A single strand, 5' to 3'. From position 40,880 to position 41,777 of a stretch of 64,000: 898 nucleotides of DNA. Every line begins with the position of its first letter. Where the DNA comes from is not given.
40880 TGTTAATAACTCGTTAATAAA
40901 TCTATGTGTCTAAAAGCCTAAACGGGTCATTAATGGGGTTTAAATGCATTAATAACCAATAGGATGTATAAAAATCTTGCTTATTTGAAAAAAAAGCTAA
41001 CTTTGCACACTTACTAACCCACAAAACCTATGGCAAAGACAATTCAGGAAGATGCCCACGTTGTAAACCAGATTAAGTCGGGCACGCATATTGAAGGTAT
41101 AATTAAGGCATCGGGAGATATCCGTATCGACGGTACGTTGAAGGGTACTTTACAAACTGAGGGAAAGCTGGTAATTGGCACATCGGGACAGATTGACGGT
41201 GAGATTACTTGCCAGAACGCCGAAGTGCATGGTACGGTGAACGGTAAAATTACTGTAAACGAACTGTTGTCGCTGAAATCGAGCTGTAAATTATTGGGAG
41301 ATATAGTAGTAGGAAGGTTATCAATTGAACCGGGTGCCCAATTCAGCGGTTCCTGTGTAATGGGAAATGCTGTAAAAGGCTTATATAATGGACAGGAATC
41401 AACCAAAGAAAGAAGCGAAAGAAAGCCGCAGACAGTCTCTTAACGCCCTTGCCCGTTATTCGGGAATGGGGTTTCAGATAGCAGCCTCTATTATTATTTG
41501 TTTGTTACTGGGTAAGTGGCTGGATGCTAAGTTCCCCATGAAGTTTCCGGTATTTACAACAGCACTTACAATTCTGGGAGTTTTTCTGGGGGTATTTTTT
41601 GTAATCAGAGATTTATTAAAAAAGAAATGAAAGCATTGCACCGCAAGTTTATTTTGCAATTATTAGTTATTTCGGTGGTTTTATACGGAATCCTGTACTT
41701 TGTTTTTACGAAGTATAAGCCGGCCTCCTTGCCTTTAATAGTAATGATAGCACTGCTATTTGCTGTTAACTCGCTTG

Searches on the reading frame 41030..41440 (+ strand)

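Call 12: search_protein_families(library=pfam, proteins=[window:41030-41440:+], max_evalue=0.01)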
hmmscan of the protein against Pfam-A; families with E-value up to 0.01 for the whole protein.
window:41030-41440:+ (137 aa): 1 family
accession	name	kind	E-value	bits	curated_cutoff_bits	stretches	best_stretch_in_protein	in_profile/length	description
PF04519.19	Bactofilin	-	9.1e-29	100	27.9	1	15-109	3-97/98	Polymer-forming cytoskeletal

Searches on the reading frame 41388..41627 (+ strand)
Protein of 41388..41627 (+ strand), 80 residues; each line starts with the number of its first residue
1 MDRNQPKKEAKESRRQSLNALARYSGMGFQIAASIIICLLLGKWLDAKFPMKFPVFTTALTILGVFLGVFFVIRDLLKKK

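Call 12: search_protein_families(library=pfam, proteins=[window:41388-41627:+], max_evalue=0.01)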
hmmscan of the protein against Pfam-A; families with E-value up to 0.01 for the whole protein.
window:41388-41627:+ (80 aa): 1 family
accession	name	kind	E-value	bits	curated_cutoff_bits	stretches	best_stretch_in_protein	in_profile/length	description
PF09527.15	ATPase_gene1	-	7.8e-17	61.5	26.6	1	21-74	1-53/54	Putative F0F1-ATPase subunit Ca2+/Mg2+ transporter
